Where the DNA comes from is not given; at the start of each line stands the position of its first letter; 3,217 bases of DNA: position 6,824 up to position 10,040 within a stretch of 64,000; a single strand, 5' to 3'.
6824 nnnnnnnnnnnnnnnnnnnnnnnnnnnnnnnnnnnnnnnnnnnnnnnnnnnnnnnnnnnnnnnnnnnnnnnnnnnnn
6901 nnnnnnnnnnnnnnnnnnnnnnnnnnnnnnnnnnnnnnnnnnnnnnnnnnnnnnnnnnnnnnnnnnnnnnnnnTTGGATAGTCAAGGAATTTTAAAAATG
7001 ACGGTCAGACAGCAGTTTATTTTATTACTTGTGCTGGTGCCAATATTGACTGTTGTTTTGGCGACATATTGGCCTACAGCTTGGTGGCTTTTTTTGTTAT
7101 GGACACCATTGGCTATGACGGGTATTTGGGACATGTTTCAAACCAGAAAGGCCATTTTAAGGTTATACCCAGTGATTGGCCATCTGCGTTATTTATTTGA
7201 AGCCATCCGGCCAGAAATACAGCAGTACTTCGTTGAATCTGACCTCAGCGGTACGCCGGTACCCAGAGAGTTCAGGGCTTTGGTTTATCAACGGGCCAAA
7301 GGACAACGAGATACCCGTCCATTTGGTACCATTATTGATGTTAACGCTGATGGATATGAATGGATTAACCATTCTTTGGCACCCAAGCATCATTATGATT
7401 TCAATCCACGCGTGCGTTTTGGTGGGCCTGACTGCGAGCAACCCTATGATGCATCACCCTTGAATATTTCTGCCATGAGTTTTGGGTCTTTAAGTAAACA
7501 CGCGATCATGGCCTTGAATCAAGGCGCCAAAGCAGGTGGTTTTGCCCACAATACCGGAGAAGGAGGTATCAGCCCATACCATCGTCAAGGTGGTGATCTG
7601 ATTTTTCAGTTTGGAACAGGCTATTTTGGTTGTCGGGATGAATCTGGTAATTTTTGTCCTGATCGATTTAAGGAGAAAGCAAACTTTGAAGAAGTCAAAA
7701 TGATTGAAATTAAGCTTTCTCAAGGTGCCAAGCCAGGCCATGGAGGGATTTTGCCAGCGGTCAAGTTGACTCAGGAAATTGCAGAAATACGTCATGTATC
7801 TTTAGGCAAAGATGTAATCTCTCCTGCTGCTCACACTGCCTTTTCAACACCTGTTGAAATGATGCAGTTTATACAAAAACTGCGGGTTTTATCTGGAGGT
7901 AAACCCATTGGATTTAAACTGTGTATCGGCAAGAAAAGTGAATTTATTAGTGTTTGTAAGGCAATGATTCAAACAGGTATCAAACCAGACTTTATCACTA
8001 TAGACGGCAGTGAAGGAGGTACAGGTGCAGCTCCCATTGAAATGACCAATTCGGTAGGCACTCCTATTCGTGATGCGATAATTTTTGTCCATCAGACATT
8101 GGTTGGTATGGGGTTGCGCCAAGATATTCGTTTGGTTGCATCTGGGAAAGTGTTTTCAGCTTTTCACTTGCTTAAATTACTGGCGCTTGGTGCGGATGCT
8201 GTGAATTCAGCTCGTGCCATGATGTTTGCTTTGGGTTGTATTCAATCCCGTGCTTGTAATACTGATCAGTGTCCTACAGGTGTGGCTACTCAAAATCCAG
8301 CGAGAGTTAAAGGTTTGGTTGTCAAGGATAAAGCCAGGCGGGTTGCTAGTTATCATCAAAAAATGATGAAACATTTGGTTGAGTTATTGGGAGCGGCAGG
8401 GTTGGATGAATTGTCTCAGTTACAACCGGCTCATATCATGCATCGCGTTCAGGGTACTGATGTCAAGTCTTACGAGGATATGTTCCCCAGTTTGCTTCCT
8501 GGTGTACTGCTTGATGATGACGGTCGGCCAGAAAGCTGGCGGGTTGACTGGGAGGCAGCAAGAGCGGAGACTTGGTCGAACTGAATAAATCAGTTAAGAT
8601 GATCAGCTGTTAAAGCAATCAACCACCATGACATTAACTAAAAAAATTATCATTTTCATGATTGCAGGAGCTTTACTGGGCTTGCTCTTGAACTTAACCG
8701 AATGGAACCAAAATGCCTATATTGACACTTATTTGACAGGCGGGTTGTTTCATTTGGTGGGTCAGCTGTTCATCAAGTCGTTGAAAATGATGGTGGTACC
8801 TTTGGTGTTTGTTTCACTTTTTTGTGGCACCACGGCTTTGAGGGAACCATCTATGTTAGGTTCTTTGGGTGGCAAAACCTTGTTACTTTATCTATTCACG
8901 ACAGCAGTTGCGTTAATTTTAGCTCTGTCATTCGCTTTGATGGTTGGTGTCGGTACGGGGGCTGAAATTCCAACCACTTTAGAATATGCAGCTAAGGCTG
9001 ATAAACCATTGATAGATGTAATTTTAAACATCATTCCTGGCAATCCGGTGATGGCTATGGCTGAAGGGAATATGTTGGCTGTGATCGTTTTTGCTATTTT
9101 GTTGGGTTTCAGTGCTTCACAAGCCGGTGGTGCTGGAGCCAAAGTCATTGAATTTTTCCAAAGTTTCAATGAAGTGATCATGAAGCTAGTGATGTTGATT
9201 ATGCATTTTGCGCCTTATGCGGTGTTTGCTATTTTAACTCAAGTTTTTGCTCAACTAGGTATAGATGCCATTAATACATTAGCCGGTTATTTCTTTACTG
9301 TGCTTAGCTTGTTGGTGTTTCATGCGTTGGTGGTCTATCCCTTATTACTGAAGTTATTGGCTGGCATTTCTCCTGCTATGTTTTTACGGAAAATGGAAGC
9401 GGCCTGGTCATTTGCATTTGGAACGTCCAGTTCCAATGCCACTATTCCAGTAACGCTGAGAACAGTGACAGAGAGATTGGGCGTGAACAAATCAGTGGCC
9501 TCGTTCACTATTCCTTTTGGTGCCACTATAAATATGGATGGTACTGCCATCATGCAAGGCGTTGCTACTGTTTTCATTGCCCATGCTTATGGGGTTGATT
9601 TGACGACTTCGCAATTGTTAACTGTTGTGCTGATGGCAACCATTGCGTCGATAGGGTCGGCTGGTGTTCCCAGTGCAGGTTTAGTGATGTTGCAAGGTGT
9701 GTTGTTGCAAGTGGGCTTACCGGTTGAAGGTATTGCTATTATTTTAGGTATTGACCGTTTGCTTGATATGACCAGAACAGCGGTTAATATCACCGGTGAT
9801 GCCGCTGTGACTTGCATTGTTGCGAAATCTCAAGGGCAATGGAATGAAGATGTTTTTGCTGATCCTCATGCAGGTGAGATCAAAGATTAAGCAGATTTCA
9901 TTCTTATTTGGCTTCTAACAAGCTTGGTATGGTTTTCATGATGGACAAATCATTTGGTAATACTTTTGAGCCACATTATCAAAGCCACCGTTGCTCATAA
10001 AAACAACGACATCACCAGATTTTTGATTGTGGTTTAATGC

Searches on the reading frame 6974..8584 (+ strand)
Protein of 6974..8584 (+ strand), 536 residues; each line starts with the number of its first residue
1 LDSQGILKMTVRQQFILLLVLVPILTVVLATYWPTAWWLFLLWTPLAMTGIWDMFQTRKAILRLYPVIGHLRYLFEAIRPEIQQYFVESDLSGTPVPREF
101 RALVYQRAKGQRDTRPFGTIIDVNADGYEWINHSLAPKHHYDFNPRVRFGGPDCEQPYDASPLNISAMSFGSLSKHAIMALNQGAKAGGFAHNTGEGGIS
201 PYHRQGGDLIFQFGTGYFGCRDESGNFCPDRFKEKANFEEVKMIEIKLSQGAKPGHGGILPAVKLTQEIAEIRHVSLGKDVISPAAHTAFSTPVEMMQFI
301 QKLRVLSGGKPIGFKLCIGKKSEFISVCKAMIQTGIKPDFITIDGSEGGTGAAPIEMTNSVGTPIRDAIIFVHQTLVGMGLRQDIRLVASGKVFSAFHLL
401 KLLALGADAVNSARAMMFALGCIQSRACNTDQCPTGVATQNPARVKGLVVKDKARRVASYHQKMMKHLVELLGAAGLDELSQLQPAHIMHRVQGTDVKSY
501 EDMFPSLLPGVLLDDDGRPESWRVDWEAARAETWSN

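Call 65: search_protein_families(library=pfam, proteins=[window:6974-8584:+], max_evalue=0.001)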
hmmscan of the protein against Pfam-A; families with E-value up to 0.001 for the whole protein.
window:6974-8584:+ (536 aa): 2 families
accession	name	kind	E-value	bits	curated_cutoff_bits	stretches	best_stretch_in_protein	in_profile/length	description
PF01645.23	Glu_synthase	-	3e-86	290.3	20.4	1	161-477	67-368/369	Conserved region in glutamate synthase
PF04898.20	Glu_syn_central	-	9e-05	22.4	22.8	1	369-486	173-268/277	Glutamate synthase central domain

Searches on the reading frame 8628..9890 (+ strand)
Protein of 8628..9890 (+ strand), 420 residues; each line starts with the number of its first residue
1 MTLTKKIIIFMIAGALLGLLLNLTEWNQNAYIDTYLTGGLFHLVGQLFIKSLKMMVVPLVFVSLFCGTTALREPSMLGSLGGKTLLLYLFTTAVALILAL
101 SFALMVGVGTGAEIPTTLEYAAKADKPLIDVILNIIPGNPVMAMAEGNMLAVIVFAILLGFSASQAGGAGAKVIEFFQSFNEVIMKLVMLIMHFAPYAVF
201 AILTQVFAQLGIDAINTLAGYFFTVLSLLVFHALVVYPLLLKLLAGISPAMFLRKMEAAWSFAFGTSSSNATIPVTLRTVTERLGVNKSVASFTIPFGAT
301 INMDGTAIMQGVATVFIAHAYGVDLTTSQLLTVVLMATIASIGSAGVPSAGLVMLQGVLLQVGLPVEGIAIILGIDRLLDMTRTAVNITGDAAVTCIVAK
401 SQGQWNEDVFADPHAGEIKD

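Call 65: search_protein_families(library=pfam, proteins=[window:8628-9890:+], max_evalue=0.001)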
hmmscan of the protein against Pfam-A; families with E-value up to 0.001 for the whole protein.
window:8628-9890:+ (420 aa): 1 family
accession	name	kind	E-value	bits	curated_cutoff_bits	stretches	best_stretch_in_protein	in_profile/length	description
PF00375.23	SDF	-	8.6e-122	407.3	27.9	1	3-400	1-386/387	Sodium:dicarboxylate symporter family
